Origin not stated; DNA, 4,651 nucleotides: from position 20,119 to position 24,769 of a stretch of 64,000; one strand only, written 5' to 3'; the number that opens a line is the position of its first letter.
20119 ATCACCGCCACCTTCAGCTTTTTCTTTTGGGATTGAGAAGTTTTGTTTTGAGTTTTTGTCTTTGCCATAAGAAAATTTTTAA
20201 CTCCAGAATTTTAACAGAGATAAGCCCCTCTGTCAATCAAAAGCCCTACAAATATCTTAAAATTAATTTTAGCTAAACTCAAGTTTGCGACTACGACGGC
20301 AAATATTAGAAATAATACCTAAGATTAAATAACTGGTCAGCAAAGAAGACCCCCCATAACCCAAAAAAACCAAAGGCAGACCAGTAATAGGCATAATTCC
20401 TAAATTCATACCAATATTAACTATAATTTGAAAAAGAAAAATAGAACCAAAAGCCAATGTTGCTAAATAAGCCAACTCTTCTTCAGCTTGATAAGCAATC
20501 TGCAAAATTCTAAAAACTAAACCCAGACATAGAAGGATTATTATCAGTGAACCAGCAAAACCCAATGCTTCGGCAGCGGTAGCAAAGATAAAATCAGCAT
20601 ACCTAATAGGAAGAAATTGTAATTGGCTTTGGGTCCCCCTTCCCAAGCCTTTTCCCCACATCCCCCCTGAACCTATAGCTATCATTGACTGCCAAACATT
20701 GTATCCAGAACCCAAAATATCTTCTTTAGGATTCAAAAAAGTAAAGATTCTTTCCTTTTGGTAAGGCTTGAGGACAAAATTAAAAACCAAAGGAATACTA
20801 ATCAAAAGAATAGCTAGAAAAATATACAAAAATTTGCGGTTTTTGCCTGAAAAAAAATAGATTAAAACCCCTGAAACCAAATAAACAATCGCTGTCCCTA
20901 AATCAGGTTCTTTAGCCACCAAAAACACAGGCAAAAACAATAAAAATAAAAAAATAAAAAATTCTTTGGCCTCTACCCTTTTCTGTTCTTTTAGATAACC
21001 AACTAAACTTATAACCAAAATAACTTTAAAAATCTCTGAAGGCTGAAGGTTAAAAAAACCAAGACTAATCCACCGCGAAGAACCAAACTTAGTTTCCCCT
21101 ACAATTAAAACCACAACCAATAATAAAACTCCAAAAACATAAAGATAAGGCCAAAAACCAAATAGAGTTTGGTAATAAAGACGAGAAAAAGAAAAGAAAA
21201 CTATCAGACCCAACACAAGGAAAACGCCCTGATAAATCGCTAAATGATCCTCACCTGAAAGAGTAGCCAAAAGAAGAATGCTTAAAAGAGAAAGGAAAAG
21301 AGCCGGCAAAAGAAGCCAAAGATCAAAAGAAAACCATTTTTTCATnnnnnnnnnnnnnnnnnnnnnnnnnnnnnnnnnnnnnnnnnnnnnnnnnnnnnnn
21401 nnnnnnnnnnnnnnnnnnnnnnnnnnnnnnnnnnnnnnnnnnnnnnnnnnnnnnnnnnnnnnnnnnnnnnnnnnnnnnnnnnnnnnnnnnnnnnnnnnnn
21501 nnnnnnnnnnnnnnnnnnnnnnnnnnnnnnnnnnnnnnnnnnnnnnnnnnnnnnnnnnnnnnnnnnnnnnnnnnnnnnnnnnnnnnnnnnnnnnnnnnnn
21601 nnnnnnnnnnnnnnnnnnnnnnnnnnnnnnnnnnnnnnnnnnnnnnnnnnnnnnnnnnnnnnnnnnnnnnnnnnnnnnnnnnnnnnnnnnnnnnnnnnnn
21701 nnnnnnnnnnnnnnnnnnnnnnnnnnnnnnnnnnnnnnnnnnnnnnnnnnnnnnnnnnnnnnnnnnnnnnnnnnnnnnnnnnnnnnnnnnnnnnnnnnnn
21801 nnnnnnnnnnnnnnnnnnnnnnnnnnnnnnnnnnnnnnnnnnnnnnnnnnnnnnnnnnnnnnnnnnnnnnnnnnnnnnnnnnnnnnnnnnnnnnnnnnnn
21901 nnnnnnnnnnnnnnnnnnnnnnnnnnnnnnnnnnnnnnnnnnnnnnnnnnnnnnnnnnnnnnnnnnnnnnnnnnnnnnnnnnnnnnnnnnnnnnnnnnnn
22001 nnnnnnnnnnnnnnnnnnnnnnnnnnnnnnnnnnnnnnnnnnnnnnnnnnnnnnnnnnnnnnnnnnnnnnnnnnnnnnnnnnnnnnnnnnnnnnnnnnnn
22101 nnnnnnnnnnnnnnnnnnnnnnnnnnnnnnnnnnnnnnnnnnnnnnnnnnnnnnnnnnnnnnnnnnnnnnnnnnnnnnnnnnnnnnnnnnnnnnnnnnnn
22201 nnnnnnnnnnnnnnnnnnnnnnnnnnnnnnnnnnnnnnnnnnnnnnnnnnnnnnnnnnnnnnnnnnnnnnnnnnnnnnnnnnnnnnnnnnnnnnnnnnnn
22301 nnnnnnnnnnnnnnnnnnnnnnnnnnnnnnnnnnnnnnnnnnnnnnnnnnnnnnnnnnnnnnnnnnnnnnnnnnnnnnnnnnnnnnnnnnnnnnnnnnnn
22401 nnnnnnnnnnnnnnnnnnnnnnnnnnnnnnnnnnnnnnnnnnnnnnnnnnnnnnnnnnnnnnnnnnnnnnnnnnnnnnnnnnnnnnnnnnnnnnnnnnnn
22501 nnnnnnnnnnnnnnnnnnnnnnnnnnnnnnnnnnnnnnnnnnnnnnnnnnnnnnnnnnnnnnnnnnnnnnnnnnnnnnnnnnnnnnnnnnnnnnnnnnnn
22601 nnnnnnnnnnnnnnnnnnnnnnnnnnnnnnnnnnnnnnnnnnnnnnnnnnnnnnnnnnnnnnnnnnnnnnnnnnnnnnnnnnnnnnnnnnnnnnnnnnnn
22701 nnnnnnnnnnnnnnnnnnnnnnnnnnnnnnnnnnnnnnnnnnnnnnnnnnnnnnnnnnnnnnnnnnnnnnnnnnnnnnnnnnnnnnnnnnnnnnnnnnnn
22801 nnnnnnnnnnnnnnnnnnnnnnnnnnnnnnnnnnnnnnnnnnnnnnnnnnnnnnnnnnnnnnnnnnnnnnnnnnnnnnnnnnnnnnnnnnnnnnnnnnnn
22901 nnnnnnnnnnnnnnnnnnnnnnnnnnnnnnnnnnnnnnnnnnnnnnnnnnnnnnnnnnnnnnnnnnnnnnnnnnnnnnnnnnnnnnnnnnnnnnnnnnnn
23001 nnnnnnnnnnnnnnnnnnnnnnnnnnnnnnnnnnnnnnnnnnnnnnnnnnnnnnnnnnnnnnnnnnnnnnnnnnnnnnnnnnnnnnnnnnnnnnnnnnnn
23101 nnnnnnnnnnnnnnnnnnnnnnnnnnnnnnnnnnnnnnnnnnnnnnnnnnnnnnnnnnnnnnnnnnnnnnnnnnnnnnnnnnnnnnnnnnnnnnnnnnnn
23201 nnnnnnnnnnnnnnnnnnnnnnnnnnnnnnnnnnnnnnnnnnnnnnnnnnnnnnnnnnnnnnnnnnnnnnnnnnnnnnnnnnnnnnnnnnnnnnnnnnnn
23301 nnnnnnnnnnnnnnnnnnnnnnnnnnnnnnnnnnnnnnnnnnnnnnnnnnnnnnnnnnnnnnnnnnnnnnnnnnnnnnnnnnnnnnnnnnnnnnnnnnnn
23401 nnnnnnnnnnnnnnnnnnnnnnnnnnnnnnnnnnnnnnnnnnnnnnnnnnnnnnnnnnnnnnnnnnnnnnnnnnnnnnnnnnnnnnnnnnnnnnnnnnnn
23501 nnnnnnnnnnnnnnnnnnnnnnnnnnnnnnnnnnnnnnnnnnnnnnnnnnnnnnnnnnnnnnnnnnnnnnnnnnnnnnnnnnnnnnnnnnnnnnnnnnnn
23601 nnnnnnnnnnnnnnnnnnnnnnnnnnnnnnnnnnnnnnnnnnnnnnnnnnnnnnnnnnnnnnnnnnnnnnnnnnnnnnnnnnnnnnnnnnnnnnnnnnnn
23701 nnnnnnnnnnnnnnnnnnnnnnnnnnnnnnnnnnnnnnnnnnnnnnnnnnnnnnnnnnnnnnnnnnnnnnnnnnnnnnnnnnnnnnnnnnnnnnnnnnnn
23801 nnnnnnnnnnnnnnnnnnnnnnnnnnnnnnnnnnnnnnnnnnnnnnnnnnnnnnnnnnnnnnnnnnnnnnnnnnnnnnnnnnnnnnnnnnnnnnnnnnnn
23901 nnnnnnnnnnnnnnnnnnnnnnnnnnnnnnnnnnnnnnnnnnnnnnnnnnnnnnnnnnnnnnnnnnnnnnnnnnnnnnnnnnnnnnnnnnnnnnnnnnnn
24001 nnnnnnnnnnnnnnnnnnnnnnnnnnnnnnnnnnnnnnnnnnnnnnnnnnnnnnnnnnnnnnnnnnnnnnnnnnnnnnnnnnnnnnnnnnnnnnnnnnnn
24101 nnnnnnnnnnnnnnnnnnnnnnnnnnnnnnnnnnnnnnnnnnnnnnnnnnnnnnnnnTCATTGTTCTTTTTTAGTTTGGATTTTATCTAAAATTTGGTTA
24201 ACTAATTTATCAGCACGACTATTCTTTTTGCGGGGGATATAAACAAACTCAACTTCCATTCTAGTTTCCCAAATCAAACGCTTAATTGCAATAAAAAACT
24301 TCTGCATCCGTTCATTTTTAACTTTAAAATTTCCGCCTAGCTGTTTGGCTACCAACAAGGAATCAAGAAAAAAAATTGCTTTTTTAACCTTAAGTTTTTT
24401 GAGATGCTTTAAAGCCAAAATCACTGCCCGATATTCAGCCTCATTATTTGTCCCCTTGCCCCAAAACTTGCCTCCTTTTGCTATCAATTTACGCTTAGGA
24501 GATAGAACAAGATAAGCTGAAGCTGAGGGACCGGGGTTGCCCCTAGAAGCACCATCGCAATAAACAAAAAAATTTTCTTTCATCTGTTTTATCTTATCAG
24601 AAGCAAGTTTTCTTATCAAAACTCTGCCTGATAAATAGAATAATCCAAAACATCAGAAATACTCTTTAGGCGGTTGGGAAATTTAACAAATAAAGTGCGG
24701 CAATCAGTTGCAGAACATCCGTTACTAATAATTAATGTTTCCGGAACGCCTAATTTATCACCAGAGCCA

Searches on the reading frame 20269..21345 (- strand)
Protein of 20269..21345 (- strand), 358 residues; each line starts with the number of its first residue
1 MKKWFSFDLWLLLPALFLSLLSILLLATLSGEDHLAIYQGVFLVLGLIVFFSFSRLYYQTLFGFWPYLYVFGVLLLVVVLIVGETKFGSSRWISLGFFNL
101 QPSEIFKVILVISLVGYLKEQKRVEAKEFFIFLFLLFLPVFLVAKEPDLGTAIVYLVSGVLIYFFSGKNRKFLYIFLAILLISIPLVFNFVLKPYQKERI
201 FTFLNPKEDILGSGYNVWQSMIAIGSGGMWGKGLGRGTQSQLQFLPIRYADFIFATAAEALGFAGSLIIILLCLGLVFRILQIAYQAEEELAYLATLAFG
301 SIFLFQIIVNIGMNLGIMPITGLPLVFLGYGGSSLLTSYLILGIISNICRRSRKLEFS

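Call 16: search_protein_families(library=pfam, proteins=[window:20269-21345:-], max_evalue=0.01)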
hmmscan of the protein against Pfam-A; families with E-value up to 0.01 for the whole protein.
window:20269-21345:- (358 aa): 1 family
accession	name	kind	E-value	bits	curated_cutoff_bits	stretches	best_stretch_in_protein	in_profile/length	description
PF01098.24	FTSW_RODA_SPOVE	-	4.8e-86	289.4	26.4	1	4-353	5-355/356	Cell cycle protein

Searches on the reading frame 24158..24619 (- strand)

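Call 16: search_protein_families(library=pfam, proteins=[window:24158-24619:-], max_evalue=0.01)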
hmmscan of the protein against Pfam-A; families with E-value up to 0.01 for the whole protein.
window:24158-24619:- (153 aa): 2 families
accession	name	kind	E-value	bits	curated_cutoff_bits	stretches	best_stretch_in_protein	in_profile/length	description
PF13456.12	RVT_3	-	1.5e-15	57.6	21.6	1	21-142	2-122/123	Reverse transcriptase-like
PF00075.30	RNase_H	-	4.4e-11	43.5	25.8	1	16-142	3-138/141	RNase H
